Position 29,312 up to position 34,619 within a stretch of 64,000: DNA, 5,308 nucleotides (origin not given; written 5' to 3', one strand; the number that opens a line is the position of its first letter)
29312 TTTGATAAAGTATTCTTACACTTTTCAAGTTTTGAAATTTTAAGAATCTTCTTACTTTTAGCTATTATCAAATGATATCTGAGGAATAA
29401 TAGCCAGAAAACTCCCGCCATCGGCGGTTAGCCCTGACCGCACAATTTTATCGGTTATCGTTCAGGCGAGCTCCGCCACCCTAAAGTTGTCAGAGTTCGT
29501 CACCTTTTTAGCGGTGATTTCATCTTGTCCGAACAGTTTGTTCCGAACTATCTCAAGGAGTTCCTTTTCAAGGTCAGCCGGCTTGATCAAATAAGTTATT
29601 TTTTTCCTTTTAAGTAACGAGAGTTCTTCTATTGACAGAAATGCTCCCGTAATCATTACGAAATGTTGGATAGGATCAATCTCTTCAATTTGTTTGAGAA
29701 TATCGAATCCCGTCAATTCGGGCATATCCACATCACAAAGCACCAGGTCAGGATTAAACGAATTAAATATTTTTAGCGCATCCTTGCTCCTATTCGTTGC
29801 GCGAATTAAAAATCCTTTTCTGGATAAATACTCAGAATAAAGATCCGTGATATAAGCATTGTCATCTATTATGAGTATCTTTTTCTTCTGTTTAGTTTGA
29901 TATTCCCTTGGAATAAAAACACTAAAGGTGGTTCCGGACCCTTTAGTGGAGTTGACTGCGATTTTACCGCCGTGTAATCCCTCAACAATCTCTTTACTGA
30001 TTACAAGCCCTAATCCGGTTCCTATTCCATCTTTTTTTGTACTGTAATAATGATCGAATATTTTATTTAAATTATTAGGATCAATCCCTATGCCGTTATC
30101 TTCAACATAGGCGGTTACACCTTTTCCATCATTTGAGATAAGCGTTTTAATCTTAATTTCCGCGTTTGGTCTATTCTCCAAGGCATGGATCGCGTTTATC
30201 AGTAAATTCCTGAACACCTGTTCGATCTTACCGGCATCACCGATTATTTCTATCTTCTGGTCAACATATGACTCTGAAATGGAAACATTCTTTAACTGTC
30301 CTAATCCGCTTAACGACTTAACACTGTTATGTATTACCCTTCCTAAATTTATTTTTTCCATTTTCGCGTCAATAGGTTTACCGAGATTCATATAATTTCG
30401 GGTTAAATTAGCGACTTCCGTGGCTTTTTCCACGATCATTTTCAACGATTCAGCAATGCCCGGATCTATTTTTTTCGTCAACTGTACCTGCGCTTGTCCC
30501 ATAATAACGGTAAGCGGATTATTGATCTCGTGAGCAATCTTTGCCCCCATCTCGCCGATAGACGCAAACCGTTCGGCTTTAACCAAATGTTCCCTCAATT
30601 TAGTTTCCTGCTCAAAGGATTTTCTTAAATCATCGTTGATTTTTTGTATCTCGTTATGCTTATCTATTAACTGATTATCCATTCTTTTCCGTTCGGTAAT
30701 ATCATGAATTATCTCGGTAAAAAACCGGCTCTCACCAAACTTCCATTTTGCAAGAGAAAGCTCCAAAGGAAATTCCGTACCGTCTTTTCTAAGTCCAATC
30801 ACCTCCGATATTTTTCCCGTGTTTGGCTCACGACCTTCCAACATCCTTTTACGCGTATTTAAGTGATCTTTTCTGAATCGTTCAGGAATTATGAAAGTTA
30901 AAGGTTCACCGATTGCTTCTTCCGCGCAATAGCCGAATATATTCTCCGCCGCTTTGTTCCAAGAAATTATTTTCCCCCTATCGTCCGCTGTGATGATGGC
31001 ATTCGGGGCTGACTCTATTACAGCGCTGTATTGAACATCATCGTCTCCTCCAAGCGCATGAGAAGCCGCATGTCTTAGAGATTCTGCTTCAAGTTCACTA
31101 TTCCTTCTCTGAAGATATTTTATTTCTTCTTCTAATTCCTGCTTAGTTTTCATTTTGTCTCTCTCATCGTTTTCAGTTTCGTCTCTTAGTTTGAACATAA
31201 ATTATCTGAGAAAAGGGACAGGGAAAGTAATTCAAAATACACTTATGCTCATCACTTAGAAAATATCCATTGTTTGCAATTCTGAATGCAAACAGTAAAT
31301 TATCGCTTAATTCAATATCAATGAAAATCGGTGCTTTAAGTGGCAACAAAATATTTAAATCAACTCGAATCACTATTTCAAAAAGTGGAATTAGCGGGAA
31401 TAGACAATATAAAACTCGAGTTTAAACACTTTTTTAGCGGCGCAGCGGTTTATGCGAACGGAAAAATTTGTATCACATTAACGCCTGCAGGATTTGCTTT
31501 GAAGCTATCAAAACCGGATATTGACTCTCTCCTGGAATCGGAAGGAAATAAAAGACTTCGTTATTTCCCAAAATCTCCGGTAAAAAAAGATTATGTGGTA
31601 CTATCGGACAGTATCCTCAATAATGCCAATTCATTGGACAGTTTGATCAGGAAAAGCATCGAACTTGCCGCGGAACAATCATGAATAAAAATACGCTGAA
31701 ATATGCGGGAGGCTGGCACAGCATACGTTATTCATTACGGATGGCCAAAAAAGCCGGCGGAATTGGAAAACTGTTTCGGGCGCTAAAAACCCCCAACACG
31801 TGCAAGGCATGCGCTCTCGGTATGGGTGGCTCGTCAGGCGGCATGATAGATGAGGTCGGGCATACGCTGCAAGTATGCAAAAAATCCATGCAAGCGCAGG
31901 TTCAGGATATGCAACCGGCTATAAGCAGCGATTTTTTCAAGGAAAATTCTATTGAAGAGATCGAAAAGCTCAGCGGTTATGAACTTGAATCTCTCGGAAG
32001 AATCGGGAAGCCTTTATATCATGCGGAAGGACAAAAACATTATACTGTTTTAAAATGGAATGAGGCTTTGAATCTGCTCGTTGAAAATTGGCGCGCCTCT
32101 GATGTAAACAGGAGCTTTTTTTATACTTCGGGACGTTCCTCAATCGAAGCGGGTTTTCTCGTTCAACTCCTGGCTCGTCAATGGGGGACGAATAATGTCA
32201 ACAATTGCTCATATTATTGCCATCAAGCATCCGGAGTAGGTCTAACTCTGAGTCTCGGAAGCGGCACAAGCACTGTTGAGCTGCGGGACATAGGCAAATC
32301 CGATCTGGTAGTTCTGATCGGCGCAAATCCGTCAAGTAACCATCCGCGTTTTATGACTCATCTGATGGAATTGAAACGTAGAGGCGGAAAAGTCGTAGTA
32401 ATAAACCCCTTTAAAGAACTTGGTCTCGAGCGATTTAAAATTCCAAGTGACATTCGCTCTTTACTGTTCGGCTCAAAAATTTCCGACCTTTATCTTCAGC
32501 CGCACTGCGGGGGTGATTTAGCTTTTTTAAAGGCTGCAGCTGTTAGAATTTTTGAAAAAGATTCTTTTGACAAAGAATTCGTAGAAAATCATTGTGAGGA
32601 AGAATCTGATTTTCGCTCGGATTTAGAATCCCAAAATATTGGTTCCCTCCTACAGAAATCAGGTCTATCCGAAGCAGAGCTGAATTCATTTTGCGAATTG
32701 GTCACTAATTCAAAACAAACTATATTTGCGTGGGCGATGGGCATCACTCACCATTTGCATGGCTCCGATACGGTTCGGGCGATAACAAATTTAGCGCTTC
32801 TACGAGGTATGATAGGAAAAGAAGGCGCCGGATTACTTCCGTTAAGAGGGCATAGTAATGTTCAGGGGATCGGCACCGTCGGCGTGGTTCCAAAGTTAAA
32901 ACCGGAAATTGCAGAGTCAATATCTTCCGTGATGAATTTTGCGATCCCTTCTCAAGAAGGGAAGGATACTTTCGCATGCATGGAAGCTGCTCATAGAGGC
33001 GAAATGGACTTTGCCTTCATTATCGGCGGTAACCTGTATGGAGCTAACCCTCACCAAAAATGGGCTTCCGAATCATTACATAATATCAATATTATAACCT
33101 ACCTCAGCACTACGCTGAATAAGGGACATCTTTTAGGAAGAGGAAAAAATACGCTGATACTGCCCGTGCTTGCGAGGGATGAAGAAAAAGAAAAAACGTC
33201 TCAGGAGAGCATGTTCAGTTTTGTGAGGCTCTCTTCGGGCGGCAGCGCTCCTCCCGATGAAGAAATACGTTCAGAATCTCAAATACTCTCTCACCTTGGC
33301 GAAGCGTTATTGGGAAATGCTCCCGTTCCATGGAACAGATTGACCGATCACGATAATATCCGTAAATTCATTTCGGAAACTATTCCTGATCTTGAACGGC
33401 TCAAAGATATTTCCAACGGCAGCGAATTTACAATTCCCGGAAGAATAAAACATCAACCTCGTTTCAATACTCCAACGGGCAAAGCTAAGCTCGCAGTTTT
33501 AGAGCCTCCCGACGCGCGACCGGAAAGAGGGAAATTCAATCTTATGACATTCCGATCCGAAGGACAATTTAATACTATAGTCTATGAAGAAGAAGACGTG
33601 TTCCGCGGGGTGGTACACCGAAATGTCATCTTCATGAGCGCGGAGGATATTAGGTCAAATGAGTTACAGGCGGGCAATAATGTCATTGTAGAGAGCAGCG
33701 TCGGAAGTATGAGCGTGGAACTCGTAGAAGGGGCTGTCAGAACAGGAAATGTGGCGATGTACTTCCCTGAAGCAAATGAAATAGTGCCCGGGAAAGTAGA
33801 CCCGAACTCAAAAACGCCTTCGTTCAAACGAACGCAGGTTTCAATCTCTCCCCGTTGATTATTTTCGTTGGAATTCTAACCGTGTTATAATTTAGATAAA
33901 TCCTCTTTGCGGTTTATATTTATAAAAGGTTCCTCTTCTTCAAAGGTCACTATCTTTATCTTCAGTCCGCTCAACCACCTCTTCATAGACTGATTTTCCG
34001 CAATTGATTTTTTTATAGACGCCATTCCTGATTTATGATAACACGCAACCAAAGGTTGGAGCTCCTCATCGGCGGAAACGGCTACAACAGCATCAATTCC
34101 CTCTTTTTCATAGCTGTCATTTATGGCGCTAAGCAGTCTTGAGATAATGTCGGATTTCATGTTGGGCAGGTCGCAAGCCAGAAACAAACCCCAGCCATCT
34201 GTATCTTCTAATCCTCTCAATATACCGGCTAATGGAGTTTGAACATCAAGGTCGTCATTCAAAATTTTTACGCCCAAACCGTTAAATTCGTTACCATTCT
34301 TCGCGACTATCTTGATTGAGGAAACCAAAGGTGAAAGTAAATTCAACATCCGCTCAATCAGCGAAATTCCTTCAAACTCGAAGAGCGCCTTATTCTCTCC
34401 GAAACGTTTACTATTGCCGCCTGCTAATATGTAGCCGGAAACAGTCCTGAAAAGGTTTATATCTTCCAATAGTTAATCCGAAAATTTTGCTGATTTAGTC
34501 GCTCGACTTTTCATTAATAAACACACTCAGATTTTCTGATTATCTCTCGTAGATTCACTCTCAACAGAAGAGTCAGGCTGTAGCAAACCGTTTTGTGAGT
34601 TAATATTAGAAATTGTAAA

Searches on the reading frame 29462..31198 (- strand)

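Call 65: search_protein_families(library=pfam, proteins=[window:29462-31198:-], max_evalue=0.0001)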
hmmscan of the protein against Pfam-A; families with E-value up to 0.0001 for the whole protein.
window:29462-31198:- (578 aa): 7 families
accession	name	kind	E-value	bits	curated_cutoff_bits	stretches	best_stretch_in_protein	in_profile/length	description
PF02518.31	HATPase_c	-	2e-25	89.8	26.4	1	320-431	1-109/111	Histidine kinase-, DNA gyrase B-, and HSP90-like ATPase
PF00072.30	Response_reg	-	1.3e-16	61.2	30.2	1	441-549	1-108/111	Response regulator receiver domain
PF00989.32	PAS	-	3.5e-15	56.5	22.6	1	56-166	2-112/113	PAS fold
PF13426.13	PAS_9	-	4.7e-15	56.2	27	1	65-169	1-103/103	PAS domain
PF13188.13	PAS_8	-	6.9e-10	38.9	21.8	1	56-110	2-57/65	PAS domain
PF08448.16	PAS_4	-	8e-09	36.2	23.1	1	62-172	2-110/110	PAS fold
PF00512.31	HisKA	-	3.8e-08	33.7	26.9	1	215-274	3-62/66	His Kinase A (phospho-acceptor) domain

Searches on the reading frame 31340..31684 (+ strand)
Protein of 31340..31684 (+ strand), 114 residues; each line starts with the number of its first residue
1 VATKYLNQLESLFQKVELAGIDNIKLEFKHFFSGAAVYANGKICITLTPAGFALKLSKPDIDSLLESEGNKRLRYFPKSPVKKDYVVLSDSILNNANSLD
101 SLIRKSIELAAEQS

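Call 65: search_protein_families(library=pfam, proteins=[window:31340-31684:+], max_evalue=0.0001)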
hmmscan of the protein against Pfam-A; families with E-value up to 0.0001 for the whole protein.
window:31340-31684:+ (114 aa): 1 family
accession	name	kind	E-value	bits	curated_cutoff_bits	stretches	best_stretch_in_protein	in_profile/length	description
PF04993.18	TfoX_N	-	7.1e-09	36.1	30.1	1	26-108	9-89/91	TfoX N-terminal domain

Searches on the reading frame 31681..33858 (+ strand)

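Call 65: search_protein_families(library=pfam, proteins=[window:31681-33858:+], max_evalue=0.0001)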
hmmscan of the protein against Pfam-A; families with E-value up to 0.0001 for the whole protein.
window:31681-33858:+ (725 aa): 2 families
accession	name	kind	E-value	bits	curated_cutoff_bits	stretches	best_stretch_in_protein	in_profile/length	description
PF00384.28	Molybdopterin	-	2.2e-24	86.6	24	1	107-468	1-285/353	Molybdopterin oxidoreductase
PF01568.27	Molydop_binding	-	7.6e-14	52.1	26.8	1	619-718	1-109/110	Molydopterin dinucleotide binding domain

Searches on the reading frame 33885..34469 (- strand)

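Call 65: search_protein_families(library=pfam, proteins=[window:33885-34469:-], max_evalue=0.0001)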
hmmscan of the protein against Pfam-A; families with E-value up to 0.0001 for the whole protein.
window:33885-34469:- (194 aa): 1 family
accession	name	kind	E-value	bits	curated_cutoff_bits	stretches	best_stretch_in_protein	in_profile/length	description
PF12804.13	NTP_transf_3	-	8.5e-31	107.7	27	1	12-167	1-155/160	MobA-like NTP transferase domain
